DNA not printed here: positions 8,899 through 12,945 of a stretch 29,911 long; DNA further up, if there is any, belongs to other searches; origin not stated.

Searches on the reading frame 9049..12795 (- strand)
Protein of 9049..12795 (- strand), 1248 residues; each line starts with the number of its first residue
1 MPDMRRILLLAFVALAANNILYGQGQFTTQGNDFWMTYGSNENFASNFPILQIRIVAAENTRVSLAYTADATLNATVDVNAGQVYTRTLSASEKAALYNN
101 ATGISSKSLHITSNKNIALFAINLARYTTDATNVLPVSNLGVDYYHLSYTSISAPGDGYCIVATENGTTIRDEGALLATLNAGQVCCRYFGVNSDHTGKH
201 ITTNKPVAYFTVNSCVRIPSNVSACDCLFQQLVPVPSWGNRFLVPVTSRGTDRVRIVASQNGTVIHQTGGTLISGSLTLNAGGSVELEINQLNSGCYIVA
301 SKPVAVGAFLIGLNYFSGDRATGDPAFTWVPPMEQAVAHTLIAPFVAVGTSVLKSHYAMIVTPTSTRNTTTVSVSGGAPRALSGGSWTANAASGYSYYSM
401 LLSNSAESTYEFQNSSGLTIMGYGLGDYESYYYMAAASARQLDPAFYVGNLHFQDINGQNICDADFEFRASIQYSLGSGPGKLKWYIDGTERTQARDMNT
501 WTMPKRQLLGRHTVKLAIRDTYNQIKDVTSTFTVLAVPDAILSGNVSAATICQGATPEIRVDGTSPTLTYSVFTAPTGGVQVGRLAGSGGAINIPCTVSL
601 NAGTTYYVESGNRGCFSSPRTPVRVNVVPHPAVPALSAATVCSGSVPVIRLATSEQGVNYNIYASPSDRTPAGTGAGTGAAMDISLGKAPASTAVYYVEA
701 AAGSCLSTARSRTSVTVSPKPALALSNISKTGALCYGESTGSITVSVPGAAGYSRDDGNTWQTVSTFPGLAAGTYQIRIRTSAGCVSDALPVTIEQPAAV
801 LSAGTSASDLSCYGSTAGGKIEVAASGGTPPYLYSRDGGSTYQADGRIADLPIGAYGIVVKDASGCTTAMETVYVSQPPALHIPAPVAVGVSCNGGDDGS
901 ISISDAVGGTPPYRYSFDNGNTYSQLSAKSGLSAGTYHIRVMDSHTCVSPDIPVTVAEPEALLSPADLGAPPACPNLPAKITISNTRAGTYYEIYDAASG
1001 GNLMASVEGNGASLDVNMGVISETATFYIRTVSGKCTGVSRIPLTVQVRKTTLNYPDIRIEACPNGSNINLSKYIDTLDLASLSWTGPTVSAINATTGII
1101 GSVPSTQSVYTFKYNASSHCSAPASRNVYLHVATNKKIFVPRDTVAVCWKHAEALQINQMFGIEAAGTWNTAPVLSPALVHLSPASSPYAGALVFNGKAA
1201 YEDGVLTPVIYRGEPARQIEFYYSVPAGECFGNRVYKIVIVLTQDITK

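Call 33: search_protein_families(library=pfam, proteins=[window:9049-12795:-])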
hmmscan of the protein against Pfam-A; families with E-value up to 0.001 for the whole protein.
window:9049-12795:- (1248 aa): 3 families
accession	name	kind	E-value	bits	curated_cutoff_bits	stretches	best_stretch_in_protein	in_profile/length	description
PF17517.7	IgGFc_binding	-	2.3e-49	168.7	25.6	1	130-424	1-297/297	IgGFc binding protein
PF19081.6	Ig_7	-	3.2e-32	111.1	27.3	3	547-629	8-84/84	Ig-like domain CHU_C associated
PF13573.12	SprB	-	5.9e-16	58.3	28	2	891-922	7-37/37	SprB repeat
